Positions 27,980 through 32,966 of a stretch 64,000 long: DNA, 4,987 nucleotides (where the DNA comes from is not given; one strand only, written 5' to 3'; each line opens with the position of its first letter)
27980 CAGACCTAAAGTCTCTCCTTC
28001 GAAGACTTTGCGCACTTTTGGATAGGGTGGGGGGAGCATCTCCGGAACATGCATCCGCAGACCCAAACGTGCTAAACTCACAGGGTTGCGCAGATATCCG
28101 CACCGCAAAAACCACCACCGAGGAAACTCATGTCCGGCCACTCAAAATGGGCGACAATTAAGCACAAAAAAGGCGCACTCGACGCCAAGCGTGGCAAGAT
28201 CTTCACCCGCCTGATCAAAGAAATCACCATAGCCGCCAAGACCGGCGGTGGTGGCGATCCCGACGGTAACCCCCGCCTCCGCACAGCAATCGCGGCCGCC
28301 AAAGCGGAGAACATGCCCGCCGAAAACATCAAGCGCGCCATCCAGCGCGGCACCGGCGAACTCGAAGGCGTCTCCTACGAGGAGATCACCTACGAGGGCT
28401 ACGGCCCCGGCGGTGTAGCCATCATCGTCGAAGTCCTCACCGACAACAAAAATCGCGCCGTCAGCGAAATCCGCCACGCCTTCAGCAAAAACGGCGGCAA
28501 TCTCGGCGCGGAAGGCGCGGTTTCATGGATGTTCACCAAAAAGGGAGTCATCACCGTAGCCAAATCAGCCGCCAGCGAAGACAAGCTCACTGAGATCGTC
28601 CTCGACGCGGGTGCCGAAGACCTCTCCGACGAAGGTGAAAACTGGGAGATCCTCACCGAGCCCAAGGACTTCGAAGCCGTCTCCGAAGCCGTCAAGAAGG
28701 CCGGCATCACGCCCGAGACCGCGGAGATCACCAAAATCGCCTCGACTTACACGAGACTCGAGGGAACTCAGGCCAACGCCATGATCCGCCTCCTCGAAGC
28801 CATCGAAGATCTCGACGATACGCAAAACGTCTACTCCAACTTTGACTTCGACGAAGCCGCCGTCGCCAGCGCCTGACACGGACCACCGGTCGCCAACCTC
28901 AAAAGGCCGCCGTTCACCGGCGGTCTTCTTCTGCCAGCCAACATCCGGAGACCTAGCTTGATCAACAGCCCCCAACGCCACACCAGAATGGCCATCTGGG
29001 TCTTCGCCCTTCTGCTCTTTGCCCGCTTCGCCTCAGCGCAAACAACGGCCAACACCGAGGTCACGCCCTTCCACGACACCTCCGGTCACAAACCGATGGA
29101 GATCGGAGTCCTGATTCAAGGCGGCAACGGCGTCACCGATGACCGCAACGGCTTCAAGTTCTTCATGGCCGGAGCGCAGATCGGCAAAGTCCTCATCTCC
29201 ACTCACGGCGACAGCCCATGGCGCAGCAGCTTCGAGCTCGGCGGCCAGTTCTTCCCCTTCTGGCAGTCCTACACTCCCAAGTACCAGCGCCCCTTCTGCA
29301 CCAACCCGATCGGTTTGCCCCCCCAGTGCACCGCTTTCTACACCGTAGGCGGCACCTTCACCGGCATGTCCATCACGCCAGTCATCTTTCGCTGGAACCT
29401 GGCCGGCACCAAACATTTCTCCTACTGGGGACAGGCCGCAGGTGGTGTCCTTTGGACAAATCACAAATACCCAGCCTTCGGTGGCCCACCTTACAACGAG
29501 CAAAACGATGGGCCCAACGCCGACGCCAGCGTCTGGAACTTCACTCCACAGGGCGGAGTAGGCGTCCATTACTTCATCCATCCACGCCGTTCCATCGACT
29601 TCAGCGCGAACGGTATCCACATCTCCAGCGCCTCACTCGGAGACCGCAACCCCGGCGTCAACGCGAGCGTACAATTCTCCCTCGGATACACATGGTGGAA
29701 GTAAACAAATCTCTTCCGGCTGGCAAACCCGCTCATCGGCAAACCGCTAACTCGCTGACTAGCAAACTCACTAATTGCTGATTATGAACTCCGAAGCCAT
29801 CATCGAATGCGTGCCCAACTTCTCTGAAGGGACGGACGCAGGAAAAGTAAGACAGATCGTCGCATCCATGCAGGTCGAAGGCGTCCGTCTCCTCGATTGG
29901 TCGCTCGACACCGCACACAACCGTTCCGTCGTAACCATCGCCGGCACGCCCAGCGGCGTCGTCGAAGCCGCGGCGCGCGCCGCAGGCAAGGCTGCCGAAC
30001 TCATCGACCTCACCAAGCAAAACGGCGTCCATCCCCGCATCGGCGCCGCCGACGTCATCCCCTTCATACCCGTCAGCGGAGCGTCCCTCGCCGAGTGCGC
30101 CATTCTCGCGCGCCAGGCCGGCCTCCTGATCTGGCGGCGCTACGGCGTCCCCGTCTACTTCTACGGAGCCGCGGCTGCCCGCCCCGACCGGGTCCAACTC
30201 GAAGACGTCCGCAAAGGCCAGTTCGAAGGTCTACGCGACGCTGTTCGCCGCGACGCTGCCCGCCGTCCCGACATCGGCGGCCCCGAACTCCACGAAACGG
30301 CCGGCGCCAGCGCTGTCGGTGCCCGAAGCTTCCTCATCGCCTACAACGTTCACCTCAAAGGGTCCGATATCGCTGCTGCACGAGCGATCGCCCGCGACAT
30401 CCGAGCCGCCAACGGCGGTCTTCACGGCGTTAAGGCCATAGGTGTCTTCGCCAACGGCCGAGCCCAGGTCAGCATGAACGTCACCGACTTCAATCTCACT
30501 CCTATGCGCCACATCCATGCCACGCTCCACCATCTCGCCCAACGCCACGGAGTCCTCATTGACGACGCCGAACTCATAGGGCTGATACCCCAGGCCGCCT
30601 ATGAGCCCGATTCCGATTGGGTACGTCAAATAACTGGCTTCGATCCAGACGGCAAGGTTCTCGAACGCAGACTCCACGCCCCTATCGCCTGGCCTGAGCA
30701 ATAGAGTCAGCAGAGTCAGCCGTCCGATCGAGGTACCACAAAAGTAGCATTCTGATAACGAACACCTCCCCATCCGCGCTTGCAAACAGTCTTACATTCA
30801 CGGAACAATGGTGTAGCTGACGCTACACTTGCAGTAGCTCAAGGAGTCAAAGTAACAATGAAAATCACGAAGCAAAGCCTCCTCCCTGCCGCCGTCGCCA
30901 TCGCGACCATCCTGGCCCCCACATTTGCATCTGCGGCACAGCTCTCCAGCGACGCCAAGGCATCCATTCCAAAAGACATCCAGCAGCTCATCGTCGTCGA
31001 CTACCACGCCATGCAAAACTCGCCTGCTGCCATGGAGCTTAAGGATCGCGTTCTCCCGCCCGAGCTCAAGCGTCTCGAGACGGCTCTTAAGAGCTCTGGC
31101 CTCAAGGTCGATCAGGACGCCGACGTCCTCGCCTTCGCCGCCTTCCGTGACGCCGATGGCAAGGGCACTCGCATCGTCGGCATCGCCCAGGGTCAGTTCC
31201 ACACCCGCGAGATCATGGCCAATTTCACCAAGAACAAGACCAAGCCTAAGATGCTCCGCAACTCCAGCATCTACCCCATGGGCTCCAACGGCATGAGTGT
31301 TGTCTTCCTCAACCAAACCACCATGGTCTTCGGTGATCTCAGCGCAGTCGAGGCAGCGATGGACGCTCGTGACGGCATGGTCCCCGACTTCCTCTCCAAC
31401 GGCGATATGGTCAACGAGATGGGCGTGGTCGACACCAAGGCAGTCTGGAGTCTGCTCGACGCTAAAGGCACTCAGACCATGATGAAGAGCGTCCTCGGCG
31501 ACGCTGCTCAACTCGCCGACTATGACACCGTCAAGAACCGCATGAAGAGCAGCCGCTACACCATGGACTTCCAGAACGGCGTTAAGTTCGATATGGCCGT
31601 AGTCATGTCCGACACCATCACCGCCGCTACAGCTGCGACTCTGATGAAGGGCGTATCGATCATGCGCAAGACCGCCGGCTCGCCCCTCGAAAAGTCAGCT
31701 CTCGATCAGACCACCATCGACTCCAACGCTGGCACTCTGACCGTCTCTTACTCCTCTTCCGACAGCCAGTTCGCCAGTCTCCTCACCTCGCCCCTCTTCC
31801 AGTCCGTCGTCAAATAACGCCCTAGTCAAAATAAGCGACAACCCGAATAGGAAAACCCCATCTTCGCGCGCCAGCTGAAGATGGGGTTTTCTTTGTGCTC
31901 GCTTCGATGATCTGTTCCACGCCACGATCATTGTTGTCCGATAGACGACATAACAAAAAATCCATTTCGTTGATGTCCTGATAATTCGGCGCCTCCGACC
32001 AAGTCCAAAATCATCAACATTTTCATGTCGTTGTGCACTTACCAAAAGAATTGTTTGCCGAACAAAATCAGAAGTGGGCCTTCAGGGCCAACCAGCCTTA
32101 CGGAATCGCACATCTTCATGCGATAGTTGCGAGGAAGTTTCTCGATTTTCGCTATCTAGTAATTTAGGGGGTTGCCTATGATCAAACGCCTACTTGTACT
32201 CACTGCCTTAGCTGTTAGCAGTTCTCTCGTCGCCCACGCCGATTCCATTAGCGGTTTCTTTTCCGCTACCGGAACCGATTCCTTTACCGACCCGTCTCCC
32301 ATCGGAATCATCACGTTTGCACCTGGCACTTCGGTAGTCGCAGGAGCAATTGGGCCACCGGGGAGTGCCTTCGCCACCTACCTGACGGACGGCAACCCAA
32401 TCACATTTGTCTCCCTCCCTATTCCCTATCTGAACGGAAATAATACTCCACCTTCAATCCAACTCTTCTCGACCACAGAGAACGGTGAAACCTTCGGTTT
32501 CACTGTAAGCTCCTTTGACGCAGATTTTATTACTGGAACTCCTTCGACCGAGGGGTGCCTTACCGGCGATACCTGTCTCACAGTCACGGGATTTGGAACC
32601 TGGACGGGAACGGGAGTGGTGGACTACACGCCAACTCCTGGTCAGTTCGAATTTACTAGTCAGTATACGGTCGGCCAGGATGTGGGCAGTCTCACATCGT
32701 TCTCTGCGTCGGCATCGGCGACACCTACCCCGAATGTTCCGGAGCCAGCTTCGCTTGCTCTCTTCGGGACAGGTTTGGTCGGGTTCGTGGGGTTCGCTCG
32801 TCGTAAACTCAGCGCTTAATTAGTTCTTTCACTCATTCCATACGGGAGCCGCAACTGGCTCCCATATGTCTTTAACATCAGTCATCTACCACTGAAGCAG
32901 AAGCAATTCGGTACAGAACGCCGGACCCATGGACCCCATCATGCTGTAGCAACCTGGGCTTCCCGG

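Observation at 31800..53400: Top-strand G/C asymmetry flips polarity inside the window (C-rich left, G-rich right), independent of gene orientation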

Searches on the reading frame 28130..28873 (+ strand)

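Call 18: search_protein_families(library=pfam, proteins=[window:28130-28873:+])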
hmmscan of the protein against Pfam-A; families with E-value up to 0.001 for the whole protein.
window:28130-28873:+ (248 aa): 2 families
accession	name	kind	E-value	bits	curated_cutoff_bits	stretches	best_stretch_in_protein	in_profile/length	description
PF01709.26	Transcrip_reg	-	9.9e-62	207.8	27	1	83-238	1-160/160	TACO1/YebC second and third domain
PF20772.2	TACO1_YebC_N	-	2.5e-35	121.2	36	1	5-77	1-73/73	TACO1/YebC protein N-terminal domain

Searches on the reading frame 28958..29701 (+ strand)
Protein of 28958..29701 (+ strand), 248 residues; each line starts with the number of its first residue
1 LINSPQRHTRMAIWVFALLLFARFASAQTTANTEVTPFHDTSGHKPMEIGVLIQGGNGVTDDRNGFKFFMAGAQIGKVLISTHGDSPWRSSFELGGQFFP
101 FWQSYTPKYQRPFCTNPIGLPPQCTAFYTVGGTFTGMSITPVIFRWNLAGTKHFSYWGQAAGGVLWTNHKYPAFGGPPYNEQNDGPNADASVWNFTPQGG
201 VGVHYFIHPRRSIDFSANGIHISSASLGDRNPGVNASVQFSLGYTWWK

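Call 18: search_protein_families(library=pfam, proteins=[window:28958-29701:+])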
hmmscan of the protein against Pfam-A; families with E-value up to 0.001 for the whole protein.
window:28958-29701:+ (248 aa): 1 family
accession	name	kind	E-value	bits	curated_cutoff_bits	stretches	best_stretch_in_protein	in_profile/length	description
PF09411.16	PagL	-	1.2e-08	35.6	23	1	139-245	45-136/136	Lipid A 3-O-deacylase (PagL)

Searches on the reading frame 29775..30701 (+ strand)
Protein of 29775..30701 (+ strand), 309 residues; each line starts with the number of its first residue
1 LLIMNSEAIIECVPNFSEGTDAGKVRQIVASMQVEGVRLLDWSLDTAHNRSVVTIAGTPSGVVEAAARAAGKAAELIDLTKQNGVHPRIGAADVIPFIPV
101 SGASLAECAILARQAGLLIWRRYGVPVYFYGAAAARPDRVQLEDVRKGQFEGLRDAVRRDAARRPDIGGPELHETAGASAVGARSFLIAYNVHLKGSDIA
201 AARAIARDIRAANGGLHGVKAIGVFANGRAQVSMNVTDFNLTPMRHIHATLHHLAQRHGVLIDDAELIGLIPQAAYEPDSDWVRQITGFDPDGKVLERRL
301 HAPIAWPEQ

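Call 18: search_protein_families(library=pfam, proteins=[window:29775-30701:+])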
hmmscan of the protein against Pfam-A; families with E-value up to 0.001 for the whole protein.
window:29775-30701:+ (309 aa): 2 families
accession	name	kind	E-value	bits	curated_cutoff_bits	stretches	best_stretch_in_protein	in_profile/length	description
PF07837.17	FTCD_N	-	8.7e-63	211.7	27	1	9-184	1-176/176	Formiminotransferase domain, N-terminal subdomain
PF02971.19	FTCD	-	1.8e-18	67.3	24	1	186-275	1-98/145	Formiminotransferase domain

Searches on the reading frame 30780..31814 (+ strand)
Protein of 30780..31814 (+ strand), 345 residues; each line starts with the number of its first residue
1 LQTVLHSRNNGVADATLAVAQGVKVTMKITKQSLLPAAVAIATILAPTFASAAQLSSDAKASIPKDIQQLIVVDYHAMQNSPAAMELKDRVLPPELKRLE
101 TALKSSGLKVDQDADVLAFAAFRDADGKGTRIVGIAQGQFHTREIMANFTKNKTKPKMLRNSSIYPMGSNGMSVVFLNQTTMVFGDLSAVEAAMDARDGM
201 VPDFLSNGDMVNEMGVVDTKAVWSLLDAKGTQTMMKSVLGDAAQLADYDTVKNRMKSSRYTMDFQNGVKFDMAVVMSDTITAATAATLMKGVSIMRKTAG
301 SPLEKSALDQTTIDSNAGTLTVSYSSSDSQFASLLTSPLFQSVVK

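Call 18: search_protein_families(library=pfam, proteins=[window:30780-31814:+])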
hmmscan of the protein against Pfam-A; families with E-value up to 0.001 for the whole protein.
window:30780-31814:+ (345 aa): 0 families

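Call 25: find_homologous_proteins(query=window:30780-31814:+)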
Query window:30780-31814:+ (345 aa): 4559 proteins with E <= 0.001 among 8000 candidates; the best 120 are listed.
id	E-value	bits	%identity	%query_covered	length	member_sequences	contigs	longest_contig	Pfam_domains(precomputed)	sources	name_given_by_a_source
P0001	5.0e-196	668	100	92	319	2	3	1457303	-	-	-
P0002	4.0e-194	662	99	92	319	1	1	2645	-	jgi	jgi:hypothetical protein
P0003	7.4e-194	661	99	92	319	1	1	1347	-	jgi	jgi:hypothetical protein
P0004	1.3e-192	657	99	92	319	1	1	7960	-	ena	-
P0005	8.9e-181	618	92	92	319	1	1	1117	-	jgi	jgi:hypothetical protein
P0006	9.8e-181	618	92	92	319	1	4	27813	-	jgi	jgi:hypothetical protein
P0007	2.3e-180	616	91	92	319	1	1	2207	-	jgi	jgi:hypothetical protein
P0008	2.5e-180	616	92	92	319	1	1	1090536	-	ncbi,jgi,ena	jgi:hypothetical protein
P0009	2.6e-180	616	92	92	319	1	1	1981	-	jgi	jgi:hypothetical protein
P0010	3.9e-180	616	92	92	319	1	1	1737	-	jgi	jgi:hypothetical protein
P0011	5.3e-180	615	92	92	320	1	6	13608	-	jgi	jgi:hypothetical protein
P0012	7.4e-180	615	91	92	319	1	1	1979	-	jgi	jgi:hypothetical protein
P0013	1.3e-179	614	90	92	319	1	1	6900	-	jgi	jgi:hypothetical protein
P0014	1.4e-179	614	92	92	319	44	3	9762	-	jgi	jgi:hypothetical protein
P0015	1.7e-179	614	92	92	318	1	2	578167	-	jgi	jgi:hypothetical protein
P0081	8.5e-177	605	90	92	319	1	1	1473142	-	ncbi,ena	-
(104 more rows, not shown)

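Call 26: find_encoding_contigs(protein=P0001, flank=10000, max_places=6)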
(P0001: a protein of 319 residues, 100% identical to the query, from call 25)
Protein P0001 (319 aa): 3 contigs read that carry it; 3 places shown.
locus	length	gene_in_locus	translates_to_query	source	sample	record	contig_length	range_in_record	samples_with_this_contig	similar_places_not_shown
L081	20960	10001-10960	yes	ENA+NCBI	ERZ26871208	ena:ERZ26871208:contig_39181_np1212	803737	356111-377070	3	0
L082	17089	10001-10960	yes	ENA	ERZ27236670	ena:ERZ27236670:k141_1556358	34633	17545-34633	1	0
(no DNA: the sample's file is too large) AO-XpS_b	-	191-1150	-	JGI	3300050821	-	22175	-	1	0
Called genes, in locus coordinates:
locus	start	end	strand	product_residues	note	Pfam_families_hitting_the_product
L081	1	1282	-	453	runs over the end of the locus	PF05569:Peptidase_M56, PF03544:TonB_C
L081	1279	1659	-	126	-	PF03965:Penicillinase_R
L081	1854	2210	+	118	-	PF03551:PadR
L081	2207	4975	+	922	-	PF12704:MacB_PCD, PF02687:FtsX, PF12704:MacB_PCD, PF02687:FtsX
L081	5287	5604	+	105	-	PF13240:Zn_Ribbon_1, PF13248:Zn_ribbon_3 (weak), PF04024:PspC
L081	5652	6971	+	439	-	PF00278:Orn_DAP_Arg_deC, PF01168:Ala_racemase_N (weak), PF02784:Orn_Arg_deC_N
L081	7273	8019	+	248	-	PF20772:TACO1_YebC_N, PF01709:Transcrip_reg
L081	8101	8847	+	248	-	PF09411:PagL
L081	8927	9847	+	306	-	PF07837:FTCD_N, PF02971:FTCD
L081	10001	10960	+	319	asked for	-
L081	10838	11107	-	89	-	-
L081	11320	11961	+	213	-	PF07589:PEP_exosort_dom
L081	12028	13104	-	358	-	PF00195:Chal_sti_synt_N, PF08392:FAE1_CUT1_RppA, PF02797:Chal_sti_synt_C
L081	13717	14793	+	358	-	PF02129:Peptidase_S15 (weak), PF01738:DLH (weak), PF20434:BD-FAE, PF00326:Peptidase_S9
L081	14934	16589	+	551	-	PF07687:M20_dimer (weak)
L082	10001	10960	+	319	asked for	-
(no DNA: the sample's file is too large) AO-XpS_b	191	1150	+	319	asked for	-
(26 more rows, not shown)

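Call 27: find_encoding_contigs(protein=P0008, flank=10000, max_places=3)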
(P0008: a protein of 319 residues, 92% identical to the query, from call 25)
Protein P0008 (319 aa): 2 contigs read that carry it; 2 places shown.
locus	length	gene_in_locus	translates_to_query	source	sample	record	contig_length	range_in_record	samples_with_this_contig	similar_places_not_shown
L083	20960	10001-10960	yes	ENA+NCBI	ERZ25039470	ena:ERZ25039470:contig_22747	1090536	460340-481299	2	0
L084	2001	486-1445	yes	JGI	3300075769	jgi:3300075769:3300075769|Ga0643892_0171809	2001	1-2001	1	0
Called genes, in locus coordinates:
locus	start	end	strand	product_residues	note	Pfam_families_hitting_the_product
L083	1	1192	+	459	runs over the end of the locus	-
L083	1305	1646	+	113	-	PF03551:PadR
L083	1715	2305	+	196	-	-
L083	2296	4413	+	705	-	PF12704:MacB_PCD, PF02687:FtsX, PF12704:MacB_PCD, PF02687:FtsX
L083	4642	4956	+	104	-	PF12773:DZR (weak), PF13240:Zn_Ribbon_1, PF13248:Zn_ribbon_3 (weak), PF14803:Zn_ribbon_Nudix (faint), PF04024:PspC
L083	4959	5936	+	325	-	PF02784:Orn_Arg_deC_N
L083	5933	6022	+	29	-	-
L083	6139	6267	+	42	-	-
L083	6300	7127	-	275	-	PF13527:Acetyltransf_9 (faint), PF00583:Acetyltransf_1 (weak), PF08445:FR47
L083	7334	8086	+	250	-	PF20772:TACO1_YebC_N, PF01709:Transcrip_reg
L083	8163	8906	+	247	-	PF09411:PagL (weak)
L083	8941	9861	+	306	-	PF07837:FTCD_N, PF02971:FTCD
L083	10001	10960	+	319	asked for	-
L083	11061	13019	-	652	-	PF09286:Pro-kuma_activ, PF00082:Peptidase_S8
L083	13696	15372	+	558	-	-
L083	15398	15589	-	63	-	-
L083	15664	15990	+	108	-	-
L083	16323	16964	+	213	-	-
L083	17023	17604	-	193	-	PF13800:Sigma_reg_N (faint), PF27226:AF_1845 (weak)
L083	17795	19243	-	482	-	PF00067:p450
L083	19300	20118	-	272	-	PF02223:Thymidylate_kin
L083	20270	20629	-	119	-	-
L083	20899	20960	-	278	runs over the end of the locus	PF00072:Response_reg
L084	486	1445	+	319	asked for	-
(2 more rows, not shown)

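Call 28: find_encoding_contigs(protein=P0081, flank=10000, max_places=3)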
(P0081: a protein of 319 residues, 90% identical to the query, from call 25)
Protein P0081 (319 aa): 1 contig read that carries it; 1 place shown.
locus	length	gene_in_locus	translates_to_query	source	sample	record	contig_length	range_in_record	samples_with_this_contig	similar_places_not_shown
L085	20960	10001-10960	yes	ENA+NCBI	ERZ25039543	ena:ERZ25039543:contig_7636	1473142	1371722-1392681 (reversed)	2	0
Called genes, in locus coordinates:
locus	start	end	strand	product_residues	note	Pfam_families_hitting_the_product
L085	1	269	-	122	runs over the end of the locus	-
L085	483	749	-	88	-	-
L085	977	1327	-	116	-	-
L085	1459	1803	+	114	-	-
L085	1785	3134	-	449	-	PF05569:Peptidase_M56, PF01435:Peptidase_M48 (weak), PF03544:TonB_C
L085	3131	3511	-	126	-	PF03965:Penicillinase_R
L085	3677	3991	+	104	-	PF12773:DZR (weak), PF13240:Zn_Ribbon_1 (weak), PF13248:Zn_ribbon_3 (weak), PF04024:PspC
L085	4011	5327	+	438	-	PF00278:Orn_DAP_Arg_deC, PF02784:Orn_Arg_deC_N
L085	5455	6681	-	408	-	PF13606:Ank_3 (faint), PF13857:Ank_5 (faint), PF12796:Ank_2, PF13637:Ank_4, PF00023:Ank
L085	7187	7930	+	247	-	PF20772:TACO1_YebC_N, PF01709:Transcrip_reg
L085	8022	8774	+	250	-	PF09411:PagL (weak)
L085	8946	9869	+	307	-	PF07837:FTCD_N, PF02971:FTCD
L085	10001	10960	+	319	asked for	-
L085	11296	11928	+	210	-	PF07589:PEP_exosort_dom (weak)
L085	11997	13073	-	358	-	PF00195:Chal_sti_synt_N, PF08392:FAE1_CUT1_RppA, PF08541:ACP_syn_III_C (faint), PF02797:Chal_sti_synt_C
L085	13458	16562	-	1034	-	PF00873:ACR_tran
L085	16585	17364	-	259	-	-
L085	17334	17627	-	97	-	-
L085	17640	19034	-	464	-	PF02321:OEP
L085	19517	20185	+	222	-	PF13489:Methyltransf_23 (weak), PF08241:Methyltransf_11, PF08242:Methyltransf_12, PF13649:Methyltransf_25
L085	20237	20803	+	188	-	PF12867:DinB_2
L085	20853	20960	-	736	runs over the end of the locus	PF05170:AsmA, PF05359:DUF748, PF13116:YhdP (weak)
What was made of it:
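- Genes converge on the boundary in L083 and L085 (calls 27, 28).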

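Call 87: find_related_loci(query=P0001, collection=metagenome_contigs, flank=10000)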
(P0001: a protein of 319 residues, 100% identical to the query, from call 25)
Query P0001 (319 aa) in metagenome_contigs; peptide patterns used: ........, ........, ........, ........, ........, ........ (x = any residue, [..] = any of these).
341 stretches matched a pattern; 273 encode a relative of the query (tblastn E <= 1e-3); the best 80 are kept; 80 distinct loci.
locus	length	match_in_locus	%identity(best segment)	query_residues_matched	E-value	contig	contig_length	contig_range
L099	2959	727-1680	92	1-319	0e+0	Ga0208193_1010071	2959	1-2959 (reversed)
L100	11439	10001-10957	90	1-319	0e+0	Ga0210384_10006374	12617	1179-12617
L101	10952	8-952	91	5-319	0e+0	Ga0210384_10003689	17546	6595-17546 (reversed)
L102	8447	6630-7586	90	1-319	0e+0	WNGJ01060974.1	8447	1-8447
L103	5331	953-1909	90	1-319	0e+0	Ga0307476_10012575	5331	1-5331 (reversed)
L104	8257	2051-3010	90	1-319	0e+0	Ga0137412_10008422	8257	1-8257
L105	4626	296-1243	90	5-319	0e+0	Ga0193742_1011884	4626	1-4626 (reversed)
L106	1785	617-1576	91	1-319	0e+0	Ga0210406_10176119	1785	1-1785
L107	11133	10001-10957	90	1-319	0e+0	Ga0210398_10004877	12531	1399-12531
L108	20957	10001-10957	90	1-319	0e+0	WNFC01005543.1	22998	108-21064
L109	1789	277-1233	92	1-319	0e+0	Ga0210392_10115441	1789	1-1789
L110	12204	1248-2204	88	1-319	0e+0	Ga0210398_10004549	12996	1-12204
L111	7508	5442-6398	89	1-319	0e+0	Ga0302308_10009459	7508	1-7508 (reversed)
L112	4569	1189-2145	89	1-319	0e+0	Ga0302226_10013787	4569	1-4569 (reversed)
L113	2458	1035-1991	88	1-319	0e+0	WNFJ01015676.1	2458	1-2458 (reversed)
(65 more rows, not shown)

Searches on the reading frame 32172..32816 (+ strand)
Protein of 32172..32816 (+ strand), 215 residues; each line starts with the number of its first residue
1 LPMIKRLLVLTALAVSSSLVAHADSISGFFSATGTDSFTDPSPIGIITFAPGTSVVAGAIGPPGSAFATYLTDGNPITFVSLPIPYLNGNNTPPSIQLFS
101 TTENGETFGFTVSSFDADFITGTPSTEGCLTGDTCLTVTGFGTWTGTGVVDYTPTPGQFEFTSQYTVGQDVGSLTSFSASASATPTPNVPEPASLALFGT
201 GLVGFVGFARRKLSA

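Call 5: search_protein_families(library=pfam, proteins=[window:32172-32816:+])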
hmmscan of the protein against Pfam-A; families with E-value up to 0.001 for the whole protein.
window:32172-32816:+ (215 aa): 1 family
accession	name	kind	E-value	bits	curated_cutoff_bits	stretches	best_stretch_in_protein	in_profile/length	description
PF07589.16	PEP-CTERM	-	1.1e-07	32.1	20.7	1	189-211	2-24/24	PEP-CTERM motif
